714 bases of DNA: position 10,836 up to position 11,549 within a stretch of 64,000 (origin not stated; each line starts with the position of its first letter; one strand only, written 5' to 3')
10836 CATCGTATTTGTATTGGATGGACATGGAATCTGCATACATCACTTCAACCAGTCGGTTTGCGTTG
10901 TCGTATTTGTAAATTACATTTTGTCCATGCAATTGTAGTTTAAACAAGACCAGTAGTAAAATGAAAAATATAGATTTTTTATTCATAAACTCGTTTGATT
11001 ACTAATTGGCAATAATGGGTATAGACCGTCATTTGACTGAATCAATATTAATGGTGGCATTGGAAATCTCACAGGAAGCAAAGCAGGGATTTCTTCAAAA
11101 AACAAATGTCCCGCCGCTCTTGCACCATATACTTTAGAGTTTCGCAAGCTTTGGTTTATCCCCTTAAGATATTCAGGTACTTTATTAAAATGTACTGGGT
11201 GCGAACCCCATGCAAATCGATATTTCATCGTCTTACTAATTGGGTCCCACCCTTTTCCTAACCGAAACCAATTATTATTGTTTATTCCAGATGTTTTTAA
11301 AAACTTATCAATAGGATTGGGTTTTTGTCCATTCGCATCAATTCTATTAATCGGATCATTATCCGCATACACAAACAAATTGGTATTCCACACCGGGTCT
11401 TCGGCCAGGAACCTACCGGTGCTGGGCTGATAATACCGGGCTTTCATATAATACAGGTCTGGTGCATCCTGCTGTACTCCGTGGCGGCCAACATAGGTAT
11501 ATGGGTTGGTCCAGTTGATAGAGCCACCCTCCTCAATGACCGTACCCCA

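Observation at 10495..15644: RHS toxin without T9SS CTD, overlapped by a mini YD-repeat/T9SS-CTD gene, with no immunity gene visible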

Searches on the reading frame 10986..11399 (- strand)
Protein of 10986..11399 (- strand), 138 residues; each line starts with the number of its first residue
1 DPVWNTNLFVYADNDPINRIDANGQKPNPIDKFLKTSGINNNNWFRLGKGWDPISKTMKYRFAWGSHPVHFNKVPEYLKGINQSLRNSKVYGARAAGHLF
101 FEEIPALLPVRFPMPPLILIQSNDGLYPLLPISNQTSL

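Call 10: search_protein_families(library=pfam, proteins=[window:10986-11399:-], max_evalue=10)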
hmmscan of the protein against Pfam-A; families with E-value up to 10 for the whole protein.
seq(138 aa): 0 families

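Call 13: find_homologous_proteins(query=window:10986-11324:-, max_evalue=0.1)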
Query seq(113 aa): no candidate shares three 5-residue words with the query. No homologue found.

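Call 25: search_protein_representatives(protein=window:10986-11324:-)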
Query: 113 residues. Proteins with E-value up to 0.001 (for the whole library): 12; up to 1e-10: 2; up to 1e-30: 0. The best 12 are listed.
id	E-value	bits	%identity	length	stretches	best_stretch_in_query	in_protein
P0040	6.2e-14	68.5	45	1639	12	39-76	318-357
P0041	3.1e-11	59.8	55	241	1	8-62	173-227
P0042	1.2e-10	57.8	42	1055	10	39-92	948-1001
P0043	1.6e-09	54.2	35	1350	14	25-61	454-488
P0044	2.4e-09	53.6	50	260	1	12-63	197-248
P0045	1.5e-07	47.8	48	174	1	11-64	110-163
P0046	1.0e-06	45.2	47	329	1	10-62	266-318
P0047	1.2e-06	45.0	52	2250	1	11-62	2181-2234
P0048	1.8e-06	44.4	43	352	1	12-62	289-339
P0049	4.6e-05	39.8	43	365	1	11-64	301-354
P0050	1.3e-04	38.4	53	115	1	14-62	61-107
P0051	6.8e-04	36.0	24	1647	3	28-101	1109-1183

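Call 41: search_solved_structures(query=A1, max_evalue=10, show_alignments=2)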
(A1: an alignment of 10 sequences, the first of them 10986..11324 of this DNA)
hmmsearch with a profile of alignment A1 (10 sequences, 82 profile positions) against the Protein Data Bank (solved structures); distinct sequences matched with E-value up to 10: 5.
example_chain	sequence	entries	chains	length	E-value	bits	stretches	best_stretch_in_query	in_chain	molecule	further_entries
3mtv_A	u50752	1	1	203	0.47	13.4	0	24-57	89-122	Papain-like cysteine protease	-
5z0q_C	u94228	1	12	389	1.2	12.1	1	37-76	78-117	Aminotransferase, class I and II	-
7vmv_B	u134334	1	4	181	1.4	11.9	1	21-63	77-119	Core protein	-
7unh_A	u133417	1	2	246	1.8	11.5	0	45-75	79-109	SP2 designed chlorophyll dimer protein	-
7uni_A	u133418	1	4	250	1.9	11.4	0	45-75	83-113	SP2-ZnPPaM designed chlorophyll dimer protein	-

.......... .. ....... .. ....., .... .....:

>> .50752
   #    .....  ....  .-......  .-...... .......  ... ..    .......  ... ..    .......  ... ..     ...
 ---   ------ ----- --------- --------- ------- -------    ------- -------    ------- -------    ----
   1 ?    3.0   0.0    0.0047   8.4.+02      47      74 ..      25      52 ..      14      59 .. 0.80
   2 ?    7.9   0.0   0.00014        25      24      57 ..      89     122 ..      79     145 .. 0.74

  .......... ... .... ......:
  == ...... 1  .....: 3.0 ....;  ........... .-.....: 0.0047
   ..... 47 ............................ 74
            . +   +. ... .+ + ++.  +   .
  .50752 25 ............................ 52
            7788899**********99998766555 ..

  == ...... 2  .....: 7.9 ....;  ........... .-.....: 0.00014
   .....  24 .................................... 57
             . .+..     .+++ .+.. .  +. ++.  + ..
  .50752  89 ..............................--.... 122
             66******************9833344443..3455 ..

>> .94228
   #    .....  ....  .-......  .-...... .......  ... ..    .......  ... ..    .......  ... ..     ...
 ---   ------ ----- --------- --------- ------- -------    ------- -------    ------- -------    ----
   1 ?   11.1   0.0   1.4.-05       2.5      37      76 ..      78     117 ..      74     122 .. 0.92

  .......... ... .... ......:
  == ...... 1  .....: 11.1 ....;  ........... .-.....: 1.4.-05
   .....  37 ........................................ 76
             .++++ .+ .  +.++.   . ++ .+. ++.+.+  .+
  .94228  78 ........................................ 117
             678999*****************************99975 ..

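Call 42: search_protein_families(library=pfam, proteins=[P0041, P0044, P0045, P0048, P0049, P0046], max_evalue=1)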
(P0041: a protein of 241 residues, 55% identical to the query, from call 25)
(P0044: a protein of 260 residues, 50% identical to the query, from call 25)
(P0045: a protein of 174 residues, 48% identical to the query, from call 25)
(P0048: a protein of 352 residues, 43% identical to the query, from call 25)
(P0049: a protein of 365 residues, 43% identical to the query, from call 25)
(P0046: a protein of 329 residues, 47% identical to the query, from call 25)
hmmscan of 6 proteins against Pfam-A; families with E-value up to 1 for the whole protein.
P0041 (241 aa): 0 families

P0044 (260 aa): 1 family
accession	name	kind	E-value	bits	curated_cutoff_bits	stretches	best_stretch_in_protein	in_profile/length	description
PF21709.3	ABC_C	-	0.041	14.9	27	1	79-126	22-70/86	Emaravirus ABC_C protein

P0045 (174 aa): 1 family
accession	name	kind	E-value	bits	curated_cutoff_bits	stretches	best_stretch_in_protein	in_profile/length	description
PF22556.1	DAM-like-phage2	-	0.38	11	27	1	38-87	115-163/181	Phage DNA Adenine Methylase-like domain 2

P0048 (352 aa): 1 family
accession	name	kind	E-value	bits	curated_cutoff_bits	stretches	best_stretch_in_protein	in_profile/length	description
PF15542.11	Ntox50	-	0.21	12.8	22.2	1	80-131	14-64/92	Bacterial toxin 50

P0049 (365 aa): 0 families

P0046 (329 aa): 0 families

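Call 50: predict_structure(alignment_id=A1)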
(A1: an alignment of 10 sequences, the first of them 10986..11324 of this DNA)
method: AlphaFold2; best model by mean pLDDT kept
length: 113 residues; sequences in the alignment: 10
mean_pLDDT: 67.1   pTM: 0.55
mean pLDDT of the five models: 67.1, 65.4, 62.9, 61.7, 59.3
residues with pLDDT >= 90: 3; 70-90: 62; 50-70: 16; < 50: 32
segments of 3 or more residues with pLDDT < 50: 83-113
pLDDT, mean of each block of 10 residues (from residue 1): 66 73 86 88 84 84 72 77 49 37 34 30
secondary structure, 60 per line:
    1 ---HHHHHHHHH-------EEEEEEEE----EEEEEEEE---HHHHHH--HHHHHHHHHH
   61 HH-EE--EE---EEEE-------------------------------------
elements in order: H4-12 E20-27 E32-39 H43-48 H51-62 E73-76

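Call 57: find_related_loci(query=A1, collection=metagenome_contigs, flank=6000)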
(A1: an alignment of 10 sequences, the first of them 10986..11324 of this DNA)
Query A1 (113 aa) in metagenome_contigs; peptide patterns used: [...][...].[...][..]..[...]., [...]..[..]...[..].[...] (x = any residue, [..] = any of these).
145 stretches matched a pattern; 5 encode a relative of the query (tblastn E <= 1e-3); 5 distinct loci.
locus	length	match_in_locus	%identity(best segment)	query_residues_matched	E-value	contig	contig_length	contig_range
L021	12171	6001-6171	43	14-76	2e-14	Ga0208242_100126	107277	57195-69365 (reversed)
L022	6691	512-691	43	3-62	1e-13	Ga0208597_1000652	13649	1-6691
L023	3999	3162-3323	43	8-61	1e-12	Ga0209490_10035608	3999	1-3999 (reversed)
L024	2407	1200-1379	39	11-76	2e-12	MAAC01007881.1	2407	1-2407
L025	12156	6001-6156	46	14-62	3e-10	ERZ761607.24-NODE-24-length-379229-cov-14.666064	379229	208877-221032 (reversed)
